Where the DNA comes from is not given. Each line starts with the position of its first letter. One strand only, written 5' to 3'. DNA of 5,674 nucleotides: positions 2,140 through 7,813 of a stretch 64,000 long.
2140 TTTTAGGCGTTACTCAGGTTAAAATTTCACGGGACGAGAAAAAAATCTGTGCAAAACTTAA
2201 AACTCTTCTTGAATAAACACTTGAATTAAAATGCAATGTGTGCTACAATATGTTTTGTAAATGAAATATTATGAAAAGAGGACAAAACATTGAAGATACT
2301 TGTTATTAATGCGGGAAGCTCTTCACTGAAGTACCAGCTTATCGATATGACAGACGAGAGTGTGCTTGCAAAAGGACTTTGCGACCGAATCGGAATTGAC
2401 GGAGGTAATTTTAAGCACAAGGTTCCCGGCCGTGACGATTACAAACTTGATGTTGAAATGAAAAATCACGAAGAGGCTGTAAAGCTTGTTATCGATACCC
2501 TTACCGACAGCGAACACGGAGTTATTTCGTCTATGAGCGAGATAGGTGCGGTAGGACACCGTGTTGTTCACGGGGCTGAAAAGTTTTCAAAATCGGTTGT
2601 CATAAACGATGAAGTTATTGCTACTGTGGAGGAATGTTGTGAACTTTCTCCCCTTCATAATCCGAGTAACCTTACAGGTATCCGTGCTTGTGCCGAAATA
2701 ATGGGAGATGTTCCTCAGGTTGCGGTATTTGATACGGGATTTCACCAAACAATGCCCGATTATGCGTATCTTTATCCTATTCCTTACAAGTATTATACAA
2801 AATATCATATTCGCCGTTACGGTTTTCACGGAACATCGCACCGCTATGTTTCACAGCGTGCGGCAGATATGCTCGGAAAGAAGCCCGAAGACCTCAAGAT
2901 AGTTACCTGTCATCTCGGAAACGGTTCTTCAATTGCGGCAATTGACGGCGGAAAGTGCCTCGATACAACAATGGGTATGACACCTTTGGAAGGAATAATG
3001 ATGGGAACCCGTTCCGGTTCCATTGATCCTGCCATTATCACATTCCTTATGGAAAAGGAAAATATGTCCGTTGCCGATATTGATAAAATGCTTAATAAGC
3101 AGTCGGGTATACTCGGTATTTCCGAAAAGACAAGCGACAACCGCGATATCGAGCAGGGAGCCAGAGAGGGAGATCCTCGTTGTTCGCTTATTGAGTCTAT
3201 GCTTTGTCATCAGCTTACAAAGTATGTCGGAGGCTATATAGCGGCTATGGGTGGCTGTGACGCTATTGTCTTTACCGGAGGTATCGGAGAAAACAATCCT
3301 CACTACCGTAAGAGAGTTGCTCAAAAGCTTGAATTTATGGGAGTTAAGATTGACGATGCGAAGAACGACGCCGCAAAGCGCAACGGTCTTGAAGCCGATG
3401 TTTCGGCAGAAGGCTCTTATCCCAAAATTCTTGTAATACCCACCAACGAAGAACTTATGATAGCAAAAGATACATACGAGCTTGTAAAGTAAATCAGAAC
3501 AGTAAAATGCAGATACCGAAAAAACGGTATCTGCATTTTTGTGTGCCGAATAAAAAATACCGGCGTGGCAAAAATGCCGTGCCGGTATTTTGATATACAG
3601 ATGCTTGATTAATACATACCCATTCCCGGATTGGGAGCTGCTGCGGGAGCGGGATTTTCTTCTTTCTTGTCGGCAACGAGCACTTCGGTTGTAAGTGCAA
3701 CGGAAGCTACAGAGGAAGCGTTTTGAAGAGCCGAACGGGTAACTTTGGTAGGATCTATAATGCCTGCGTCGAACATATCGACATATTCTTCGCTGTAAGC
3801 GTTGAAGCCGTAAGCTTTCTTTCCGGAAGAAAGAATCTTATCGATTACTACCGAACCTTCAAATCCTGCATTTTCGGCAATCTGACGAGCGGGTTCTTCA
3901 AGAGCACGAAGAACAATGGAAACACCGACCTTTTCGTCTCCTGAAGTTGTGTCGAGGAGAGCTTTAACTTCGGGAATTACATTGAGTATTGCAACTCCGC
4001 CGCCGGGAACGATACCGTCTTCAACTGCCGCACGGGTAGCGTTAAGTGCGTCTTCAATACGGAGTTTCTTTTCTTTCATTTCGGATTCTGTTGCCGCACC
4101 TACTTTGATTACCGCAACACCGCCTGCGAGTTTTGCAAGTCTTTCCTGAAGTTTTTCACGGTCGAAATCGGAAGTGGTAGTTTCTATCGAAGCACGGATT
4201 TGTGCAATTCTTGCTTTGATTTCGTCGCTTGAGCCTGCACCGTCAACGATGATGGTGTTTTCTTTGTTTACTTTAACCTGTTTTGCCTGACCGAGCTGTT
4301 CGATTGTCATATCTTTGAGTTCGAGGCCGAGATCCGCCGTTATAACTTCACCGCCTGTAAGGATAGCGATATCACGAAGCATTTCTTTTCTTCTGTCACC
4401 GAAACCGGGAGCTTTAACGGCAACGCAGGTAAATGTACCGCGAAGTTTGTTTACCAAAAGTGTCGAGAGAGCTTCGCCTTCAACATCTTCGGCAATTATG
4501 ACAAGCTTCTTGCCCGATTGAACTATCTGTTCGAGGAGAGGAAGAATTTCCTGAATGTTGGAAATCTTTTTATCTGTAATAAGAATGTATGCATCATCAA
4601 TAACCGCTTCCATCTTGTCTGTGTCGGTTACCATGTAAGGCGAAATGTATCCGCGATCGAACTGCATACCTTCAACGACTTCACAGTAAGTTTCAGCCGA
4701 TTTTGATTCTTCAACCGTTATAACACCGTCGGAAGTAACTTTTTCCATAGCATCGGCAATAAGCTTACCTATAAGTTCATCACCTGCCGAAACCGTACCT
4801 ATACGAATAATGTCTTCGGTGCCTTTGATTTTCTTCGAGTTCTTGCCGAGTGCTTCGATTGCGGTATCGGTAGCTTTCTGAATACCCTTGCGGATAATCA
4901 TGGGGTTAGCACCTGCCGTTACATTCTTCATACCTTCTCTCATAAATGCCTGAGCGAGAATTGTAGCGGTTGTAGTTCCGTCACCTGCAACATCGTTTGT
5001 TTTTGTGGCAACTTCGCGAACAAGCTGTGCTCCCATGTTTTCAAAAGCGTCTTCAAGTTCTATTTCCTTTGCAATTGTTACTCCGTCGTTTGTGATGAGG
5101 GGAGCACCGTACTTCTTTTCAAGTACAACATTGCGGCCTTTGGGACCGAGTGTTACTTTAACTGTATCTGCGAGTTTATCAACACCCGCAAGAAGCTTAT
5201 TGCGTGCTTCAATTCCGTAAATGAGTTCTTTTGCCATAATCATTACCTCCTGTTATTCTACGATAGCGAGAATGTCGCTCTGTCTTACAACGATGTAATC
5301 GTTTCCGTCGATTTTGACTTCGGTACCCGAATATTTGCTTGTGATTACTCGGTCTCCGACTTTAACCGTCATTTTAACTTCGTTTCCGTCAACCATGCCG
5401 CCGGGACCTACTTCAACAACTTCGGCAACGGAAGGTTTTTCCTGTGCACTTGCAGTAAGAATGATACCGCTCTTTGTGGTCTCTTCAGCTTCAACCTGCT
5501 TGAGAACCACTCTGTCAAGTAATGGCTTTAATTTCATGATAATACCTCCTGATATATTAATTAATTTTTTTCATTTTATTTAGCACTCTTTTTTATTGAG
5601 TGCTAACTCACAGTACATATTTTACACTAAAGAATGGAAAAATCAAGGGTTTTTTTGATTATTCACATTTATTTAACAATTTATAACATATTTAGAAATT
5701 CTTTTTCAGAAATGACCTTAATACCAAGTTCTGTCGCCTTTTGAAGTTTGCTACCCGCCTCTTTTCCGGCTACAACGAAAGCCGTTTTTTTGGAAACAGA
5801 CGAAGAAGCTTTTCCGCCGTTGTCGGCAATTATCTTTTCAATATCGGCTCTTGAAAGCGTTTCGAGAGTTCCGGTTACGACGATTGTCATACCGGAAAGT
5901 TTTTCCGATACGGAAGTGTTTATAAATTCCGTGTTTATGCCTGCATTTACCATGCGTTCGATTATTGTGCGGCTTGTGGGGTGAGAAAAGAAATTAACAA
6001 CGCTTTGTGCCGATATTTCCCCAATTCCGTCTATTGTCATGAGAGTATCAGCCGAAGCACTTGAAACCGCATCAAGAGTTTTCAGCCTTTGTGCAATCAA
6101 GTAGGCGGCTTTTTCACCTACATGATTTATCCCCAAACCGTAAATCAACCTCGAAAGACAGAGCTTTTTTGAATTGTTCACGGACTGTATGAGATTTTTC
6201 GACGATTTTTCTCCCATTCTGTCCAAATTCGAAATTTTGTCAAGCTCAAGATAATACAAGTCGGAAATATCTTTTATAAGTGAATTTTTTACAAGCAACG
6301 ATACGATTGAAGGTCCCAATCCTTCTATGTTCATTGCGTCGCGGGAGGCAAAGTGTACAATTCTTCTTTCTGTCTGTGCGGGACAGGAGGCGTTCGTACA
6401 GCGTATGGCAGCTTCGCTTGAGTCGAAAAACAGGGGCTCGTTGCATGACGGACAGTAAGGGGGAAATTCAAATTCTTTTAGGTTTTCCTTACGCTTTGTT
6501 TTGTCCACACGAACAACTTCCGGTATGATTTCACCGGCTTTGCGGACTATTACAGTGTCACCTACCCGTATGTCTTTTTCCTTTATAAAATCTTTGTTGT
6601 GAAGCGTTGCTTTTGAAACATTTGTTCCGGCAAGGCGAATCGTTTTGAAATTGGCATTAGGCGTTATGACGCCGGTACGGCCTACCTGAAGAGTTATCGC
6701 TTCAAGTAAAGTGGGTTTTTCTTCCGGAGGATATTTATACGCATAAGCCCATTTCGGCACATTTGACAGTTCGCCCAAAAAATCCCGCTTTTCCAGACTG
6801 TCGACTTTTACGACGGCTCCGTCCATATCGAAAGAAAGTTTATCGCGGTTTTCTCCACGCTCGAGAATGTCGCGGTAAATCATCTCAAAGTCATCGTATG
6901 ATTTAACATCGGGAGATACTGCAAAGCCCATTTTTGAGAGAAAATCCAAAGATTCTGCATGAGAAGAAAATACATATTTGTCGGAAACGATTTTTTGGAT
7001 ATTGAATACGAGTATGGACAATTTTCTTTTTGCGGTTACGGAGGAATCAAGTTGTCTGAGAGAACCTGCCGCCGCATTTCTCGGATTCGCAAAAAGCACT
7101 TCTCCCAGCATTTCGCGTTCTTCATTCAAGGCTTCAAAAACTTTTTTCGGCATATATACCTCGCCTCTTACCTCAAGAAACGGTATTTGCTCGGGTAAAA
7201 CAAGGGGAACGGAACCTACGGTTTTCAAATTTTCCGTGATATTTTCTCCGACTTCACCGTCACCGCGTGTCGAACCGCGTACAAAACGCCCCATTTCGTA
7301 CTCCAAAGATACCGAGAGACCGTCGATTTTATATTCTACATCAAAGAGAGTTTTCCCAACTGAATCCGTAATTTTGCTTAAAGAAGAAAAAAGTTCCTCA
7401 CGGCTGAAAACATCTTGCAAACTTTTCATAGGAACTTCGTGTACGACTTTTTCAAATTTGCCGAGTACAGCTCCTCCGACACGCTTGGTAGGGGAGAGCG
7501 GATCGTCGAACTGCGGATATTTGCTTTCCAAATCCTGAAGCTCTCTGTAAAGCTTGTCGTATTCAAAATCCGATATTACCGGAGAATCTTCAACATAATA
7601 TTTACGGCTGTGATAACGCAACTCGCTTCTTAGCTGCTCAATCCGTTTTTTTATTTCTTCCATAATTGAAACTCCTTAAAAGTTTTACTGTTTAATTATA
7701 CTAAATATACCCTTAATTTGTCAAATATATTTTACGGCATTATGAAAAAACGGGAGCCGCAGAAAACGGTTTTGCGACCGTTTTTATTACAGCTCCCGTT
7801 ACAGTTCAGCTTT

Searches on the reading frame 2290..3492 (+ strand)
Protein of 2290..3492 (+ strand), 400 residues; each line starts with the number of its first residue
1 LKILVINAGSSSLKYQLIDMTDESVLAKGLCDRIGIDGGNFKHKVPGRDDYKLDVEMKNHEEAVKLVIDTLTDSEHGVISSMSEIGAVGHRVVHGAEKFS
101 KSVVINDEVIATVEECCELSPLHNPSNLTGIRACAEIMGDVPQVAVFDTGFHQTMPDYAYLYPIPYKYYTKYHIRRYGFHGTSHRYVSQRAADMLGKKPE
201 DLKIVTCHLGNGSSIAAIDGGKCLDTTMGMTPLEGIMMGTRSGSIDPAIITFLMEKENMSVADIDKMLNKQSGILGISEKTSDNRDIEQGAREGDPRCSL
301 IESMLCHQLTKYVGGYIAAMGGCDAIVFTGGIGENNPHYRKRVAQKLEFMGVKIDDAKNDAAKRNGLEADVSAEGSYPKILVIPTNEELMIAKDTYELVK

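Call 66: search_protein_families(library=pfam, proteins=[window:2290-3492:+], max_evalue=0.00001)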
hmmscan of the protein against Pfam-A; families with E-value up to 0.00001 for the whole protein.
window:2290-3492:+ (400 aa): 1 family
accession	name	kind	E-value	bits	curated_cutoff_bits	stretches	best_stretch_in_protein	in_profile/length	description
PF00871.23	Acetate_kinase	-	2.8e-158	527.1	22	1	2-393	1-392/392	Acetokinase family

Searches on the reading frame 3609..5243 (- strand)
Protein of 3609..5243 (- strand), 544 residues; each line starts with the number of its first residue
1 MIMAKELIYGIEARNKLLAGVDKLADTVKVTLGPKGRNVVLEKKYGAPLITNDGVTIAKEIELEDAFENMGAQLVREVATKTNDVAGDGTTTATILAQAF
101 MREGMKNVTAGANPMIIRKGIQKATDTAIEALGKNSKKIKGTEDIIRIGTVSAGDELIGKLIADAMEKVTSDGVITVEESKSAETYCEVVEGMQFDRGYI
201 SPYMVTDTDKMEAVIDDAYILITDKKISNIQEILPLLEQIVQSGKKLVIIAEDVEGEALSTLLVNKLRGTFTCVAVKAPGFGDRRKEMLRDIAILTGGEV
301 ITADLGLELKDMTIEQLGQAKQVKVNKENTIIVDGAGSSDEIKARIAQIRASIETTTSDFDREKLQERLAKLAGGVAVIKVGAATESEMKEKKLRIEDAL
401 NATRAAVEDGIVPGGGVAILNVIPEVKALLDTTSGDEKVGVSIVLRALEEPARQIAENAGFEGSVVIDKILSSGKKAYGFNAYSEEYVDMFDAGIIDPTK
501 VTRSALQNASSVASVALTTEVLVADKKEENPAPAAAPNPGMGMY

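Call 66: search_protein_families(library=pfam, proteins=[window:3609-5243:-], max_evalue=0.00001)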
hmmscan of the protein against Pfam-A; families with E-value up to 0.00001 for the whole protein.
window:3609-5243:- (544 aa): 1 family
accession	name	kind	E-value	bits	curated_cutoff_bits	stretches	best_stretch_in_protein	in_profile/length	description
PF00118.29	Cpn60_TCP1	-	1.7e-82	278.1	34.3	1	24-526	1-489/490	TCP-1/cpn60 chaperonin family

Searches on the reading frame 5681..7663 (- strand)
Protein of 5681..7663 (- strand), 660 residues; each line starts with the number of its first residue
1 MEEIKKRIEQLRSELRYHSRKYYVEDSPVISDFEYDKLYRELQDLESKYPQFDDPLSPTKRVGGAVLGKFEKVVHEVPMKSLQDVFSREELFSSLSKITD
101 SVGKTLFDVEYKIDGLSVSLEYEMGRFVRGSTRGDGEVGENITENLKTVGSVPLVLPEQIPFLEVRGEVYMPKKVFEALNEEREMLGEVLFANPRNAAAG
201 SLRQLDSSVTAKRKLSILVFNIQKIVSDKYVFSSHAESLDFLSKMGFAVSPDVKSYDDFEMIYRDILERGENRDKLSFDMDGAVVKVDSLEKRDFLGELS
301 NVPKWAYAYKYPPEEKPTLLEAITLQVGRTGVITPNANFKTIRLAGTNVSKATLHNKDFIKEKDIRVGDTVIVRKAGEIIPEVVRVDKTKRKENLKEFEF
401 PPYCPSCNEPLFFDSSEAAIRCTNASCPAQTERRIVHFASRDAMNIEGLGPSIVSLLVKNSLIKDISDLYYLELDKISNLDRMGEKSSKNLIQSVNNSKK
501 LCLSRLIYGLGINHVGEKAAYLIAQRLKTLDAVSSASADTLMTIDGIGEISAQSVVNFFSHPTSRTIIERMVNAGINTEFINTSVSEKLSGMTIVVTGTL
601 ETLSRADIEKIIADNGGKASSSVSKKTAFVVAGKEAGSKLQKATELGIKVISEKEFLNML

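Call 66: search_protein_families(library=pfam, proteins=[window:5681-7663:-], max_evalue=0.00001)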
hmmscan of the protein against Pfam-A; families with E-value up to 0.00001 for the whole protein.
window:5681-7663:- (660 aa): 8 families
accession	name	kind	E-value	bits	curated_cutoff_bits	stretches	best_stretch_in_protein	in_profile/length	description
PF01653.23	DNA_ligase_aden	-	7.4e-80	268.5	27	1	69-314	3-253/253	NAD-dependent DNA ligase adenylation domain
PF03120.22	DNA_ligase_OB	-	1.2e-32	112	32.9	1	318-394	2-78/79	NAD-dependent DNA ligase OB-fold domain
PF12826.13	HHH_2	-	3e-20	72.6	27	1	505-568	1-64/64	Helix-hairpin-helix motif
PF00533.33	BRCT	-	2.1e-15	57.2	21.3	1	585-659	2-77/78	BRCA1 C Terminus (BRCT) domain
PF14520.12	HHH_5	-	7.9e-13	49.1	27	0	510-557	5-53/57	Helix-hairpin-helix domain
PF12738.14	PTCB-BRCT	-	1.6e-09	38.1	22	1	592-652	1-60/63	twin BRCT domain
PF22745.1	Nlig-Ia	-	2.5e-08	34.9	27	1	4-51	2-49/92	DNA ligase-like, N-terminal NAD+-binding domain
PF03119.21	DNA_ligase_ZBD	-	4e-08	33.4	25.8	1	404-429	2-27/27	NAD-dependent DNA ligase C4 zinc finger domain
